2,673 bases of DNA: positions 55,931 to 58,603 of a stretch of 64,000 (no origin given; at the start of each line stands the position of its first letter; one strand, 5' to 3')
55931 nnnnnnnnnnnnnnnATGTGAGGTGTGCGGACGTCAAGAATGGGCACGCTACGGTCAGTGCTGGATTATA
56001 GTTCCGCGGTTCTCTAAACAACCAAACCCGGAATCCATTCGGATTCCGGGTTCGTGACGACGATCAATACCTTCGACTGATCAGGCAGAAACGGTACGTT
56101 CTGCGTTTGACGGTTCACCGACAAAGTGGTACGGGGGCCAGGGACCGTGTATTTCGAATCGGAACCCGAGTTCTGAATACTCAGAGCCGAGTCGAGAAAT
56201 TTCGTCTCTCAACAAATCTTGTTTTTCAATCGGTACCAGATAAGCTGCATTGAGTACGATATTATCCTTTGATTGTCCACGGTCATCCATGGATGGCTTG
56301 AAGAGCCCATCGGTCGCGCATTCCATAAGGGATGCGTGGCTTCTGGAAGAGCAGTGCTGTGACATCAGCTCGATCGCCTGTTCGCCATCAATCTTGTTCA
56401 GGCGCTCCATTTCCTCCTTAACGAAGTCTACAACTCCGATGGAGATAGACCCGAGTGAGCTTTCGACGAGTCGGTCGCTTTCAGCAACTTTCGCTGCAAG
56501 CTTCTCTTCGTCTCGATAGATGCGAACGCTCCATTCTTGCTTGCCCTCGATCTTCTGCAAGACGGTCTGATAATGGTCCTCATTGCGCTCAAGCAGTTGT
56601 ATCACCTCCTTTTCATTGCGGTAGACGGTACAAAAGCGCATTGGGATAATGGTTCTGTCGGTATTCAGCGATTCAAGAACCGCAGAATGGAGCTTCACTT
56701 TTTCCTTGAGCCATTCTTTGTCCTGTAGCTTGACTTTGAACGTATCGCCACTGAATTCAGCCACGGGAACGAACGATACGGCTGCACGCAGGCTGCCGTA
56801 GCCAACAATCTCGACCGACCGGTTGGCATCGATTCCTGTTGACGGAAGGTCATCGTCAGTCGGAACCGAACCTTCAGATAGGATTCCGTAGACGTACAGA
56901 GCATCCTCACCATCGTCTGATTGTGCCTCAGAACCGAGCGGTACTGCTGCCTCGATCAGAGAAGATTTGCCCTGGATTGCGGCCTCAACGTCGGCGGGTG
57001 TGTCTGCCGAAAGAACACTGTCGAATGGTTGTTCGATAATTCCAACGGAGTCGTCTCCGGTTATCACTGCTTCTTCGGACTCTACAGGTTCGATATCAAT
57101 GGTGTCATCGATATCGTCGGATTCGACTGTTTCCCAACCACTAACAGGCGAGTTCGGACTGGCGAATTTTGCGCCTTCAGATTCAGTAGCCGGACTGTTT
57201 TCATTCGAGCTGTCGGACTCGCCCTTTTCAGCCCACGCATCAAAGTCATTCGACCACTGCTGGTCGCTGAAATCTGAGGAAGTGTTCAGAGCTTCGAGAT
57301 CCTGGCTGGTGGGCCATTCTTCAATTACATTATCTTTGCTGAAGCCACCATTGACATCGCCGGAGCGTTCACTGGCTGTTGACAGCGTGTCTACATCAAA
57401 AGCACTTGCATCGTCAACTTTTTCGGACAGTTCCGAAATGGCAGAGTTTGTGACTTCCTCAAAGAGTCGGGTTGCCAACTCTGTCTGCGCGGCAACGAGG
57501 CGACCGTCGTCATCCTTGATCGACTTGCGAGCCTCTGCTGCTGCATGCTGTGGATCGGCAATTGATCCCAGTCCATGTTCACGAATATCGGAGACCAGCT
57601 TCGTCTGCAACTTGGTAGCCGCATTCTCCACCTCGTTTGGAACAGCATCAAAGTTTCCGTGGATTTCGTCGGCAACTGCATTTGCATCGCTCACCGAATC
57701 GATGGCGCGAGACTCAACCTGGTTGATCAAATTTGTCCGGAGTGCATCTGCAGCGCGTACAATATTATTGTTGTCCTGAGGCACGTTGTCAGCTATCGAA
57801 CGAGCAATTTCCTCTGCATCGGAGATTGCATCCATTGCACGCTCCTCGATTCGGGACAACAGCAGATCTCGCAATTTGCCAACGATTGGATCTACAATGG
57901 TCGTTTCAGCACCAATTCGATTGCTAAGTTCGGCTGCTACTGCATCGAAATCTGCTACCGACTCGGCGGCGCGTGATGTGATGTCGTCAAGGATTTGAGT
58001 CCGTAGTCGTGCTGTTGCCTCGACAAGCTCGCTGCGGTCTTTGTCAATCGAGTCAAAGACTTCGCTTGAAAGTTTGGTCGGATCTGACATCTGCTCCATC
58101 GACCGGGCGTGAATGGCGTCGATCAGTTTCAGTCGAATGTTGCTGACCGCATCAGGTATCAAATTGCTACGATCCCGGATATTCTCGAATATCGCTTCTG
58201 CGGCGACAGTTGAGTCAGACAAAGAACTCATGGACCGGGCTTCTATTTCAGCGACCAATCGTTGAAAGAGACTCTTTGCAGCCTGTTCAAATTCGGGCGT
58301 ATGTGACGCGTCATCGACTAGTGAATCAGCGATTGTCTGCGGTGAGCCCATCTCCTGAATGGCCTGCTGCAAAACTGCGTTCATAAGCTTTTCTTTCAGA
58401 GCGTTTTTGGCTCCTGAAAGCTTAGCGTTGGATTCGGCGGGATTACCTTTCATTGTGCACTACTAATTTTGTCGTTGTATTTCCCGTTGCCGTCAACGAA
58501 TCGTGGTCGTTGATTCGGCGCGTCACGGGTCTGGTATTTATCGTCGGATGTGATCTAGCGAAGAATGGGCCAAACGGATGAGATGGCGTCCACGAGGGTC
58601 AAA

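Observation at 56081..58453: Stand-alone GvpL/GvpF-domain protein fused to a large repeat module, with no gas-vesicle cluster nearby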

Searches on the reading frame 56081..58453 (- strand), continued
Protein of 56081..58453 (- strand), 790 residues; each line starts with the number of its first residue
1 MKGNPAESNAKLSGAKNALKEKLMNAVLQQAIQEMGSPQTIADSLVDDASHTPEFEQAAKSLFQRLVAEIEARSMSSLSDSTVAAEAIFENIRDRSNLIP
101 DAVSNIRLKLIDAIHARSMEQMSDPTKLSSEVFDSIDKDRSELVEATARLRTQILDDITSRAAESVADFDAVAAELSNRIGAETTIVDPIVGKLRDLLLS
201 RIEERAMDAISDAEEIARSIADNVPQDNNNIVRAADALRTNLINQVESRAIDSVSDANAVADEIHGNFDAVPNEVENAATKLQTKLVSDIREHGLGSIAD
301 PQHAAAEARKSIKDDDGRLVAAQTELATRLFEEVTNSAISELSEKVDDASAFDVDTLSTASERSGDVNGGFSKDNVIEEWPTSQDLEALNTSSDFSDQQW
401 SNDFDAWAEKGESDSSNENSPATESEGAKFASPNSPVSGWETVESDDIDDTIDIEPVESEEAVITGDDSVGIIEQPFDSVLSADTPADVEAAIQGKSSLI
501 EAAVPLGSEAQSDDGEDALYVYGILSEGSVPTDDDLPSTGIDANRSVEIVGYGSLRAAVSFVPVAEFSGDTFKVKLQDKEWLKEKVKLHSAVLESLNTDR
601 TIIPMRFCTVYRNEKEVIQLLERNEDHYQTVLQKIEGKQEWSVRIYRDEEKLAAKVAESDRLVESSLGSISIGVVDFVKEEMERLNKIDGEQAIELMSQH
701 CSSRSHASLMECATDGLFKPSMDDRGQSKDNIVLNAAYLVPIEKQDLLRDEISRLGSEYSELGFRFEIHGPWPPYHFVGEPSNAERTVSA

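Call 50: fold_search(model_id=the predicted structure, library=pdb)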
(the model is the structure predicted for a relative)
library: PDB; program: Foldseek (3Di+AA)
matches with E <= 10: 396; with E <= 0.001: 3
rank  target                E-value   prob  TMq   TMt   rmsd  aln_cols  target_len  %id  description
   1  6l5d_A                7.8e-14  1.00  0.24  0.76   6.0       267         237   20  Crystal structure of the gas vesicle protein GvpF from Anabaena sp. PCC7120 (released 2020-09-02)
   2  6l5d_B                7.8e-14  1.00  0.26  0.78   5.8       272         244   20  Crystal structure of the gas vesicle protein GvpF from Anabaena sp. PCC7120 (released 2020-09-02)
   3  4qsg                  1.7e-12  1.00  0.25  0.75   7.3       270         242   20  Crystal structure of gas vesicle protein GvpF from Microcystis aeruginosa (released 2014-11-12)
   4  8dew_A                1.0e-01  0.05  0.07  0.05  24.2       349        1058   11  Cryo-electron microscopy structure of Neisseria gonorrhoeae multidrug efflux pump MtrD with LL-37 complex (released 2022-09-14)
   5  5mbb_A                1.3e-01  0.15  0.09  0.17  15.8       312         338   10  Structure of a bacterial light-regulated adenylyl cylcase (released 2017-04-05)
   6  4hhu_B                1.5e-01  0.30  0.09  0.31  14.2       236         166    9  Crystal Structure of Engineered Protein. Northeast Structural Genomics Consortium Target OR280. (released 2012-10-24)
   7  1q8k_MODEL_1_A        1.6e-01  0.23  0.09  0.19  15.0       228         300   11  Solution structure of alpha subunit of human eIF2 (released 2004-09-07)
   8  6c0d                  2.0e-01  0.35  0.09  0.15   9.7       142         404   12  Crystal structure of an Amidase (hydantoinase/carbamoylase family) from Burkholderia phymatum (released 2018-03-21)
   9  9c58_S                2.1e-01  0.11  0.06  0.20  15.4       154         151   10  AP-3 bound to myristoylated Arf1 (Q71L) (released 2024-12-18)
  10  4nez                  2.2e-01  0.20  0.07  0.29  17.3       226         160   14  Crystal Structure of an engineered protein with ferredoxin fold, Northeast Structural Genomics Consortium (NESG) Target  (released 2014-01-15)
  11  8uf0_B                2.6e-01  0.12  0.08  0.25  18.7       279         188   10  T33-ml23 - Designed Tetrahedral Protein Cage Using Machine Learning Algorithms (released 2023-11-15)
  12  3bn7                  2.8e-01  0.75  0.10  0.54   6.3       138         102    9  CRYSTAL STRUCTURE OF A DIMERIC FERREDOXIN-LIKE PROTEIN (CC_2267) FROM CAULOBACTER CRESCENTUS CB15 AT 1.64 A RESOLUTION (released 2007-12-25)
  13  8ui2_A                3.3e-01  0.15  0.08  0.27  17.5       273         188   10  T33-ml28 - Designed Tetrahedral Protein Cage Using Machine Learning Algorithms (released 2024-03-06)
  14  6u9d_C                3.7e-01  0.12  0.09  0.22  21.7       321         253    8  Saccharomyces cerevisiae acetohydroxyacid synthase (released 2020-07-15)
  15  3n79                  4.2e-01  0.11  0.07  0.25  17.4       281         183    8  PduT C38S Mutant from Salmonella enterica Typhimurium (released 2010-10-06)
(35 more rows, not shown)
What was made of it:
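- Closest known: GvpF. Same: Same two-lobed fold (target TM 0.75-0.78, call 50).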

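Call 82: search_protein_families(library=padloc, proteins=[window:56081-58453:-], max_evalue=0.1)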
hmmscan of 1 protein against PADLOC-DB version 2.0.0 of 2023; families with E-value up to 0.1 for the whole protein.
window:56081-58453:- (790 aa): 1 family
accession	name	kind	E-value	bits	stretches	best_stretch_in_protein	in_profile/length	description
PDLC04961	PDC-S21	-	0.05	10.8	0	43-120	45-118/336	-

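Call 83: search_protein_families(library=phrogs, proteins=[window:56081-58453:-], max_evalue=0.1)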
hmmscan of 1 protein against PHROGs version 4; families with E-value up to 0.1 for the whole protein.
window:56081-58453:- (790 aa): 3 families
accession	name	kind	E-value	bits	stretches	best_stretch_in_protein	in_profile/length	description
phrog_4372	-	tail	0.0054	15.2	1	49-398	1153-1439/1681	tail length tape measure protein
phrog_167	-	tail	0.071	11.7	0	13-282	358-568/1555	tail length tape measure protein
phrog_17179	-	unknown function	0.093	14.1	0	662-706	15-59/82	-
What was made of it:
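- Tried and rejected: (7) PADLOC and PHROGs gave nothing meaningful (calls 82, 83).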

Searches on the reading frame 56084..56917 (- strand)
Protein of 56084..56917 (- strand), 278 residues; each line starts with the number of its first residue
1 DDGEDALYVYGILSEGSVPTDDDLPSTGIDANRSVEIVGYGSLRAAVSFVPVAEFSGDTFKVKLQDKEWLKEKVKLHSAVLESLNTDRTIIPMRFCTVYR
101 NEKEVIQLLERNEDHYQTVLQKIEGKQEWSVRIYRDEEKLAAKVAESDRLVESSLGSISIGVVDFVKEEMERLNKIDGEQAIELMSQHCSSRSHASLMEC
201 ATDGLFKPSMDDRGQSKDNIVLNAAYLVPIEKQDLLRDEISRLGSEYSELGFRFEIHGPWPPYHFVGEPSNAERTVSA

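Call 11: find_homologous_proteins(query=window:56084-56917:-, max_evalue=0.001)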
Query seq(278 aa) (278 aa): 124 proteins with E <= 0.001 among 1102 candidates; the best 120 are listed.
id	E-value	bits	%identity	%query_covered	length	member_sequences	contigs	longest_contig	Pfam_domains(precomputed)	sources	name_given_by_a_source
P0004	1.3e-75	272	47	99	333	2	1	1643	PF06386.17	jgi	jgi:hypothetical protein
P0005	3.4e-75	271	47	98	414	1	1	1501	PF06386.17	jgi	jgi:hypothetical protein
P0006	2.8e-36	143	35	95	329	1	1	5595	PF06386.17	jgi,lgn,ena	-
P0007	4.9e-29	120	32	95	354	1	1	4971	PF06386.17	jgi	jgi:hypothetical protein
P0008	1.1e-28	119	30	95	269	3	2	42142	PF06386.17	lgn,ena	-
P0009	1.3e-27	115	33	94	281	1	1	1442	PF06386.17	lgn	-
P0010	1.4e-27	115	31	94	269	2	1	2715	PF06386.17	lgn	-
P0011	2.0e-27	114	32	95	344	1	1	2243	PF06386.17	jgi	jgi:hypothetical protein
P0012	2.1e-27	114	30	94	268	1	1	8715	PF06386.17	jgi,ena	-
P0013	2.6e-27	114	29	94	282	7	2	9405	PF06386.17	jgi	jgi:hypothetical protein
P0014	2.8e-27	114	29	94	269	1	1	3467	PF06386.17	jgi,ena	-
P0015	3.5e-27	114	28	98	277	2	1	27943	PF06386.17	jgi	-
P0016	4.1e-27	113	31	94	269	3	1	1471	PF06386.17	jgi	-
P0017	6.1e-27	113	29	94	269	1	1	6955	PF06386.17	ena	-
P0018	8.8e-27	112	30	94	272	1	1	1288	PF06386.17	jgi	jgi:hypothetical protein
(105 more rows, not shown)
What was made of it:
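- On Gas-vesicle accessory protein (gvp cluster member): 790 aa. The 120 nearest GvpF-domain proteins are 203-414 aa, mostly about 270 aa (call 11).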

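Call 18: find_encoding_contigs(protein=P0008, flank=10000, max_places=2)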
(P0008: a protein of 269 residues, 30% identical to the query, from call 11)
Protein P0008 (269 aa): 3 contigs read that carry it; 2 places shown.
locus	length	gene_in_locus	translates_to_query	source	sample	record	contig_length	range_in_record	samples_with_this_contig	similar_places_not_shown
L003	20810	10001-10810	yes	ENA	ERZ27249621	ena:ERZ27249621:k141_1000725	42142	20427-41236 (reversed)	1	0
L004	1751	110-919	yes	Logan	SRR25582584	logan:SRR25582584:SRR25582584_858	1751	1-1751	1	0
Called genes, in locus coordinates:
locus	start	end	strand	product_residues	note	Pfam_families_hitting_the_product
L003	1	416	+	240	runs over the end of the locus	-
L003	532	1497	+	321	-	PF04513:Baculo_PEP_C (faint)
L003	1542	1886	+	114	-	-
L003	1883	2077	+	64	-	PF13248:Zn_ribbon_3 (faint), PF12773:DZR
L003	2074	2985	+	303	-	PF00004:AAA (faint), PF07726:AAA_3 (faint), PF07728:AAA_5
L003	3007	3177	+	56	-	-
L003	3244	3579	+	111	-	-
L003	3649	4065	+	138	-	-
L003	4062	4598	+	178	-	-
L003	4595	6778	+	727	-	PF02359:CDC48_N, PF13207:AAA_17 (faint), PF02933:CDC48_2, PF00004:AAA, PF05496:RuvB_N (weak), PF17862:AAA_lid_3, PF00004:AAA, PF17862:AAA_lid_3, +16 more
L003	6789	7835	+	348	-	PF06386:GvpL_GvpF, PF00226:DnaJ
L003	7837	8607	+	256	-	PF06386:GvpL_GvpF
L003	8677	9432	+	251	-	PF06386:GvpL_GvpF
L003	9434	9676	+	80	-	PF05120:GvpG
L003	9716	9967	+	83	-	PF05800:GvpO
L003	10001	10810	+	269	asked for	PF06386:GvpL_GvpF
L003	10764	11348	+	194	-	PF00741:Gas_vesicle, PF05121:GvpK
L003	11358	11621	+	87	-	-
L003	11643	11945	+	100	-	PF00741:Gas_vesicle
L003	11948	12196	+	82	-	PF05800:GvpO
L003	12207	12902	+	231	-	-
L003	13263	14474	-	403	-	PF00248:Aldo_ket_red, PF00037:Fer4 (faint), PF12800:Fer4_4 (faint), PF12837:Fer4_6 (faint), PF12838:Fer4_7 (weak), PF13183:Fer4_8, PF13187:Fer4_9, PF13534:Fer4_17 (weak), +1 more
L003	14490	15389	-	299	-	PF00701:DHDPS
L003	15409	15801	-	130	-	PF06262:Zincin_1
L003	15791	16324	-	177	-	PF02572:CobA_CobO_BtuR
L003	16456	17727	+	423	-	PF02403:Seryl_tRNA_N, PF00587:tRNA-synt_2b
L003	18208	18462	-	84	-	-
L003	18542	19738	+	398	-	PF05167:DUF711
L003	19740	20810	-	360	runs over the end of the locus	PF01590:GAF, PF13185:GAF_2, PF13492:GAF_3, PF00990:GGDEF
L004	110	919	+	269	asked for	PF06386:GvpL_GvpF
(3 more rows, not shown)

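Call 19: find_encoding_contigs(protein=P0006, flank=10000, max_places=2)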
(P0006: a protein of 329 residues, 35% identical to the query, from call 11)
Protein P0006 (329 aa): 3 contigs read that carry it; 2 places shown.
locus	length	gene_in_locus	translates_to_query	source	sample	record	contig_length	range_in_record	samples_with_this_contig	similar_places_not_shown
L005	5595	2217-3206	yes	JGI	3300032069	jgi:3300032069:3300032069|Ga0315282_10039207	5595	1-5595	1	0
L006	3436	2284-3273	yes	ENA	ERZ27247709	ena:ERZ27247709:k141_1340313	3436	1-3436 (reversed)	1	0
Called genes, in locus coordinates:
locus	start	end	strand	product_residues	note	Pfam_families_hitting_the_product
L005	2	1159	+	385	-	?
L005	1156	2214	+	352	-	PF06386:GvpL_GvpF, PF00226:DnaJ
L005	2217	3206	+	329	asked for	PF06386:GvpL_GvpF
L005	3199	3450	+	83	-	PF00741:Gas_vesicle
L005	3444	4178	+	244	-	PF06386:GvpL_GvpF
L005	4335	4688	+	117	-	PF05121:GvpK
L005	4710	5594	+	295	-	?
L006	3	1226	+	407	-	?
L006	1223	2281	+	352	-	PF06386:GvpL_GvpF, PF00226:DnaJ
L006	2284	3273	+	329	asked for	PF06386:GvpL_GvpF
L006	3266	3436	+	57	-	?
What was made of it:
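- Closest known: GvpL_GvpF+DnaJ fusion proteins inside canonical gvp clusters. Same: Another case of the GvpF fold fused to a second module, consistent with an adaptor or chaperone-recruiting role (calls 18, 19).
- GvpF+DnaJ fusions in canonical clusters fit a chaperone/adaptor role for the fold (calls 18, 19).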

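Call 20: find_encoding_contigs(protein=P0007, flank=10000, max_places=2)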
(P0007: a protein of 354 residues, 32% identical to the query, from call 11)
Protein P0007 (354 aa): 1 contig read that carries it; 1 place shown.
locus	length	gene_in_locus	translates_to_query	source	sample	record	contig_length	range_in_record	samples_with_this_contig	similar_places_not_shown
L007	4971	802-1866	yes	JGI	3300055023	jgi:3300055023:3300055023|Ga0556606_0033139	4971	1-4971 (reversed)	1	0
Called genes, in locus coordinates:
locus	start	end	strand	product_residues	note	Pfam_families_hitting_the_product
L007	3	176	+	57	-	?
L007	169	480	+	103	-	PF05800:GvpO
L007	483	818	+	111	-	PF00741:Gas_vesicle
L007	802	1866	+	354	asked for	PF06386:GvpL_GvpF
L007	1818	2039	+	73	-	PF00741:Gas_vesicle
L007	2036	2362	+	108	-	PF05121:GvpK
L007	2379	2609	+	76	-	-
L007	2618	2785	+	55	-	-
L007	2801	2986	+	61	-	-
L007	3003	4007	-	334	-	PF07638:Sigma70_ECF (faint), PF04542:Sigma70_r2, PF04545:Sigma70_r4 (weak), PF08281:Sigma70_r4_2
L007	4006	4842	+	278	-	PF05988:DUF899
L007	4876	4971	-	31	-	?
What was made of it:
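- The nearest non-fused GvpFs (30-35% identity) all lie inside gvp clusters (calls 18-20). All examined canonical GvpF/L genes are inside clusters (calls 18-20).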
